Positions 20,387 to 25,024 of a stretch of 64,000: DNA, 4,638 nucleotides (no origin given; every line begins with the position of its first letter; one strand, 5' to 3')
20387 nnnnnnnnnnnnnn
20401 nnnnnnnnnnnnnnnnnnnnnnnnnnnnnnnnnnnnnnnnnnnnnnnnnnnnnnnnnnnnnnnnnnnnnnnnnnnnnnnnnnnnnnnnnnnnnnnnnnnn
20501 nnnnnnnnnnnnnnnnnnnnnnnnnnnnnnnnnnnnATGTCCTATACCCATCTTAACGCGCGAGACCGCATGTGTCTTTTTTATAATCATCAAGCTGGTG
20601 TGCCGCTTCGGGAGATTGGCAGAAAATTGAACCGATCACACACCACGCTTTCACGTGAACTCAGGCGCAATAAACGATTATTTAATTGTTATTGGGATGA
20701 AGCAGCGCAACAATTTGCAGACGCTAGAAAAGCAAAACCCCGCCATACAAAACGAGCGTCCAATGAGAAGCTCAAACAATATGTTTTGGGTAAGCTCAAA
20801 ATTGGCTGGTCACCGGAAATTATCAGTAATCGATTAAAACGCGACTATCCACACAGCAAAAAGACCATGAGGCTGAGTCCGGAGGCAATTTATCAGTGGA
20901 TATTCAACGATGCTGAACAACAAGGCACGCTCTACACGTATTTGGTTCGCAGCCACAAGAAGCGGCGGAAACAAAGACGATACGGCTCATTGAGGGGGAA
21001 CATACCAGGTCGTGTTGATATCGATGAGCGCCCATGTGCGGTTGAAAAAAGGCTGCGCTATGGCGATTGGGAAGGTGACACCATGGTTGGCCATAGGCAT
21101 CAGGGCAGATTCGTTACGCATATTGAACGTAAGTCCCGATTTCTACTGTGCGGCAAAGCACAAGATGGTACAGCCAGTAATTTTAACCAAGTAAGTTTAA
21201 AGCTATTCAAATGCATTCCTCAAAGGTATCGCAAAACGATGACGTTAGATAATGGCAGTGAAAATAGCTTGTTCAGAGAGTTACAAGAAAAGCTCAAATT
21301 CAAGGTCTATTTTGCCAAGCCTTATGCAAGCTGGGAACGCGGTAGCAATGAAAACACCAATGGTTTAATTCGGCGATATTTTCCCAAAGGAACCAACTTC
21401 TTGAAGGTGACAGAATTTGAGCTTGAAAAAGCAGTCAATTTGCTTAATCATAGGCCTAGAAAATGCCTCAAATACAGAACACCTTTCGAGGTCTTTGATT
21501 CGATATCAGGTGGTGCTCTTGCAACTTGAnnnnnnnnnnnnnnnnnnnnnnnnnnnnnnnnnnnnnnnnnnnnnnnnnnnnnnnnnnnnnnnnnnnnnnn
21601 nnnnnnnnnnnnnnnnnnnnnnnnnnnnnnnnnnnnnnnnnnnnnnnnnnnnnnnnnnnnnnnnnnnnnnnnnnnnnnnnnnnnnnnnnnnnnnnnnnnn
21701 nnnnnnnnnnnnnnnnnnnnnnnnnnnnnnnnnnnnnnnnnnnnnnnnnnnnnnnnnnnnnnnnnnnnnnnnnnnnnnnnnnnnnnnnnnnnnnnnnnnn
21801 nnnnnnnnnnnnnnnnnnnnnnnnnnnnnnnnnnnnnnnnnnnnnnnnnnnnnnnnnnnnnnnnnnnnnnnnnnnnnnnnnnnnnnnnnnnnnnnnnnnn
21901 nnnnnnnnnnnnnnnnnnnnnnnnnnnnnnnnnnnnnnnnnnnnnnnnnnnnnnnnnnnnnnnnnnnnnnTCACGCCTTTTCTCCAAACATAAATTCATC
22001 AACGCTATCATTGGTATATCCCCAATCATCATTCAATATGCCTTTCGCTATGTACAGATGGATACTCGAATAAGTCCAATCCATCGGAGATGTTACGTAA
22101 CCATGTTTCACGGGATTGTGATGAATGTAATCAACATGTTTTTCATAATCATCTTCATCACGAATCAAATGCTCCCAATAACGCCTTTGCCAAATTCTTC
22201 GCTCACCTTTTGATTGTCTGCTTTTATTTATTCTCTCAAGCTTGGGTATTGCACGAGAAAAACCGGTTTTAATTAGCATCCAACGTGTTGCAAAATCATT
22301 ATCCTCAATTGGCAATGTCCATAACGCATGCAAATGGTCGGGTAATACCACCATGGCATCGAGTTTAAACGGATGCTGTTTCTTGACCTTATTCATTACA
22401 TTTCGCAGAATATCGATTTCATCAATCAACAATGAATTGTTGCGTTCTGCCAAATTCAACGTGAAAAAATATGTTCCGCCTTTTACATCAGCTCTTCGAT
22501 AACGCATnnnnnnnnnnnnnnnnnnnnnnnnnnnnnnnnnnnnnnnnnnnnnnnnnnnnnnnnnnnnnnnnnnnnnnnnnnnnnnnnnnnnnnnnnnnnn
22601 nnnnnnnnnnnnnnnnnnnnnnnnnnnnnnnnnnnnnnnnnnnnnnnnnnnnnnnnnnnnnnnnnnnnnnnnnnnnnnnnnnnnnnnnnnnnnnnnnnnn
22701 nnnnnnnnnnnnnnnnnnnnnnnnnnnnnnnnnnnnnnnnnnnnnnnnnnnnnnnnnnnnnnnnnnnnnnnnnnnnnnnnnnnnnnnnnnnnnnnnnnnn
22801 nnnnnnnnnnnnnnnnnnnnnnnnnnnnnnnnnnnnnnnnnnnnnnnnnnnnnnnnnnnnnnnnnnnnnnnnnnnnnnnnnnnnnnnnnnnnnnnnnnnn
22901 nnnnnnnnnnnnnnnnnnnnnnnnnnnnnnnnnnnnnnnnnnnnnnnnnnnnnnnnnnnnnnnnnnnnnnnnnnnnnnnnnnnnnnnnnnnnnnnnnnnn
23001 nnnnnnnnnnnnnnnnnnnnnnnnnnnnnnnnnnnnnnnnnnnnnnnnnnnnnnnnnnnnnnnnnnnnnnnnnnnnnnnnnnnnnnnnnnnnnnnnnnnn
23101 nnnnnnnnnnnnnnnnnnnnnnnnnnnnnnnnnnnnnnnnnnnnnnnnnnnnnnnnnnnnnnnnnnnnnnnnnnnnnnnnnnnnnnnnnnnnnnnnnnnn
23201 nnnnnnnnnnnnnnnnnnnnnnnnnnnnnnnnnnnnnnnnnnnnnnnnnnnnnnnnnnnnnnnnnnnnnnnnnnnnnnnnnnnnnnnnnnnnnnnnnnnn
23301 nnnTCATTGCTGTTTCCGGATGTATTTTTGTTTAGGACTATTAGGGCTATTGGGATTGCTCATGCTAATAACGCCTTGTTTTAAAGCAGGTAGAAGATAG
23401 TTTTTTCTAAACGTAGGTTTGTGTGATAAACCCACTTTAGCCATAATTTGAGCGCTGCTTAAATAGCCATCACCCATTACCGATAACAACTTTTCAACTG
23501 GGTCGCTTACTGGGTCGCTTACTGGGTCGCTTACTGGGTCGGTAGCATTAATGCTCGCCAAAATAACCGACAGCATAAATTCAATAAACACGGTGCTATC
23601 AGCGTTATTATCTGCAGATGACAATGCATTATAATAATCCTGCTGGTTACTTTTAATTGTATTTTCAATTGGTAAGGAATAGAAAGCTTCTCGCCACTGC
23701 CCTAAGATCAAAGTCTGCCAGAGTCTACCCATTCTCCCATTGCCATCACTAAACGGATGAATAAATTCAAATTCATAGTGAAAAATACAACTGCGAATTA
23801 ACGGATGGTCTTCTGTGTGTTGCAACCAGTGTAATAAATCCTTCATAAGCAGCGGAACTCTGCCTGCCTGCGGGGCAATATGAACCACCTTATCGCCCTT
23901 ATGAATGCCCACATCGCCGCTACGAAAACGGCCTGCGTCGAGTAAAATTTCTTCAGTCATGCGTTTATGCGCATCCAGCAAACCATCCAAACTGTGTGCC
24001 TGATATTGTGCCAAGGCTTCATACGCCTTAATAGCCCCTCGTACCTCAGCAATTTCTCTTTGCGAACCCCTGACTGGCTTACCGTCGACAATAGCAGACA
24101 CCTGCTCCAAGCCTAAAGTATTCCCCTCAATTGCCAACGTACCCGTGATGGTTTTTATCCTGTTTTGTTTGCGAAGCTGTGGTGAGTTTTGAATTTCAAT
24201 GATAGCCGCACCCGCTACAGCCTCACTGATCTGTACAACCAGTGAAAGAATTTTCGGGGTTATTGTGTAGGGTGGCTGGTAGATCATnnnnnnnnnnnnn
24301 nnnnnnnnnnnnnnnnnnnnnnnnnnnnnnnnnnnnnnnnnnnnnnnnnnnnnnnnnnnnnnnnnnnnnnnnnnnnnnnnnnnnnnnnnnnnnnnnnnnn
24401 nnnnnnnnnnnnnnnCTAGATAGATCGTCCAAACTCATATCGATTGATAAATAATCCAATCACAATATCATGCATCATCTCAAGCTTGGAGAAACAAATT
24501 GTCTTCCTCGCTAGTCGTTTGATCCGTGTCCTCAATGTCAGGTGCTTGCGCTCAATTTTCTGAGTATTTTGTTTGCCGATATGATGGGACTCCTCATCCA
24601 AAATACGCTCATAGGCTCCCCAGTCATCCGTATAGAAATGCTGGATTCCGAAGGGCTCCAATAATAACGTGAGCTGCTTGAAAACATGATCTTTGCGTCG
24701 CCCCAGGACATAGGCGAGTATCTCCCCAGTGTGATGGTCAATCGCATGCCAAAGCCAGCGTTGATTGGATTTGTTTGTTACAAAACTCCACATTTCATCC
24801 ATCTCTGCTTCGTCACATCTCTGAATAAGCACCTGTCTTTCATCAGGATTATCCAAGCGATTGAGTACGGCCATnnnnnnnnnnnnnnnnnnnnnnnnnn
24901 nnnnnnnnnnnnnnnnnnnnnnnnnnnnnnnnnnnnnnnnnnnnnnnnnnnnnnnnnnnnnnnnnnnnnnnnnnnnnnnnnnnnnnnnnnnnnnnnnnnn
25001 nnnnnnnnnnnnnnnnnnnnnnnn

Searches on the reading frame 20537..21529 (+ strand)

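Call 65: search_protein_families(library=pfam, proteins=[window:20537-21529:+], max_evalue=0.0001)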
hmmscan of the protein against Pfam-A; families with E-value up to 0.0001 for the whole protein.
window:20537-21529:+ (330 aa): 3 families
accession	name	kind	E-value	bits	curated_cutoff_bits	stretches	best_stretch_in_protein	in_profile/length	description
PF13936.12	HTH_38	-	1e-12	48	27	1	2-45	1-44/44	Helix-turn-helix domain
PF00665.32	rve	-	1.2e-05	26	32.6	1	177-264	7-101/102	Integrase core domain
PF13384.12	HTH_23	-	3.7e-05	23.9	24.6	0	7-44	3-40/50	Homeodomain-like domain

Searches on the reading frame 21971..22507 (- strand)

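Call 7: search_protein_families(library=pfam, proteins=[window:21971-22507:-], max_evalue=0.1)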
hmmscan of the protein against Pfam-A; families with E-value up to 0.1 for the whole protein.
window:21971-22507:- (178 aa): 1 family
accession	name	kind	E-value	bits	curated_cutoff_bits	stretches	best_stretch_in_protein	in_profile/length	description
PF01797.21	Y1_Tnp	-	1.5e-05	25.6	23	1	22-131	16-121/121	Transposase IS200 like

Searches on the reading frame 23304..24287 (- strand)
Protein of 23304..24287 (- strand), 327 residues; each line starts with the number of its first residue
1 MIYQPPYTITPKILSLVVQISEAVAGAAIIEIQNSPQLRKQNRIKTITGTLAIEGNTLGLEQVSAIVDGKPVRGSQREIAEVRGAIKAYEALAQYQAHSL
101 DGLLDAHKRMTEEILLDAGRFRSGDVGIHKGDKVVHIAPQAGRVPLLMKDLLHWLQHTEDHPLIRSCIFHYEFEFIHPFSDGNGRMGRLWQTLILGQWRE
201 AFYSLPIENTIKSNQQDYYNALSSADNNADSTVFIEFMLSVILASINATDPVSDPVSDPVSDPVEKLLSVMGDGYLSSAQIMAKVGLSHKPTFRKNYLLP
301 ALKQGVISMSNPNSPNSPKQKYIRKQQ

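Call 7: search_protein_families(library=pfam, proteins=[window:23304-24287:-], max_evalue=0.1)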
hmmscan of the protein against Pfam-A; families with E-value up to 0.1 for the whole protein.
window:23304-24287:- (327 aa): 2 families
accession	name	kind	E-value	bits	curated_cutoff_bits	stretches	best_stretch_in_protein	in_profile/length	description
PF21247.3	Fic-like_C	-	8.2e-23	80.5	27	1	262-322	1-61/64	Filamentation induced by cAMP protein Fic-like, C-terminal domain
PF02661.23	Fic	-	1.3e-19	71.2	24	1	99-195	3-93/93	Fic/DOC family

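Call 9: search_protein_families(library=ncbifam, proteins=[window:23304-24287:-], max_evalue=0.1)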
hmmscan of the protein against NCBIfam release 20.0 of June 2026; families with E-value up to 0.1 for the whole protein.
window:23304-24287:- (327 aa): 4 families
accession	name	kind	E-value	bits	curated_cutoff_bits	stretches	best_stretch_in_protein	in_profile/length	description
NF046030.1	ProtAdlyltaseSoFic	equivalog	6.7e-16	58.2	550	1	152-244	164-261/361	protein adenylyltransferase Fic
TIGR02613.1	mob_myst_B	hypoth_equivalog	4.9e-12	46.1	124.4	1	96-238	47-185/186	mobile mystery protein B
NF046029.1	ProtAdlyltaseNmFic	equivalog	1.5e-05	24.8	230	1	90-197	19-117/177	protein adenylyltransferase Fic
NF007672.0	PRK10347.1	equivalog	0.027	14.1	181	1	98-190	54-148/200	putative adenosine monophosphate-protein transferase Fic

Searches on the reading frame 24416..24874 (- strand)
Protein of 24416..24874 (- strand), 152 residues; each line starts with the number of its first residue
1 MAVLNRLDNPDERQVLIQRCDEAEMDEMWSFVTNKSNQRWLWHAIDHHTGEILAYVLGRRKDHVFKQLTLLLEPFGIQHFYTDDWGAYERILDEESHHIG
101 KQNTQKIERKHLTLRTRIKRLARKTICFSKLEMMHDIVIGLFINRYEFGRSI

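Call 106: search_dna_similar(query=window:24416-24874:-, collection=plasmids, mode=protein, max_rows=5)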
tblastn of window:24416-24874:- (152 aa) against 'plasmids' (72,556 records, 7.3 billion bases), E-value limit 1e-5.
The search stops at 5000 records and this limit was reached: more records match than are counted here, and every count below describes the 5000 best-scoring records only.
Records with a match: at least 5000; places in all: 15736; records where one place covers at least 80% of the query: 4858.
Best place of each record, by identity: 60-80% 11; <60% 4989.
By first word of the organism name: Escherichia 2143; Klebsiella 1565; Enterobacter 431; Salmonella 288; Citrobacter 173; Shigella 169; Providencia 38; Leclercia 23; Serratia 22; Raoultella 22; and 32 more.
By predicted mobility (MOB-suite, as given by PLSDB): conjugative 3683; non-mobilizable 691; mobilizable 626.
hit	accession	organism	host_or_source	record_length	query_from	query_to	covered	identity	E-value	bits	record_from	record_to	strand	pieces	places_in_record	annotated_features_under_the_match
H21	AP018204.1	Leptolyngbya boryana NIES-2135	-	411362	9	152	95%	69.4%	4e-64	218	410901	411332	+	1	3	putative transposase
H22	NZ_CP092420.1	Leptolyngbya boryana IU 594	-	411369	9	152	95%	69.4%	4e-64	218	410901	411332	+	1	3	none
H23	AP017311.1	Leptolyngbya sp. NIES-3755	-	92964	2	152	99%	63.6%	5e-61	209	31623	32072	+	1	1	IS1 transposase | insertion element protein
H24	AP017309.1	Leptolyngbya sp. NIES-3755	-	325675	2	152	99%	63.6%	5e-61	209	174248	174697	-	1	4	IS1 transposase | iso-IS1 ORF1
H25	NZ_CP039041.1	Piscirickettsia salmonis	Salmo salar,cell culture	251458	7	152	96%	65.8%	9e-59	202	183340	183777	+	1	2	none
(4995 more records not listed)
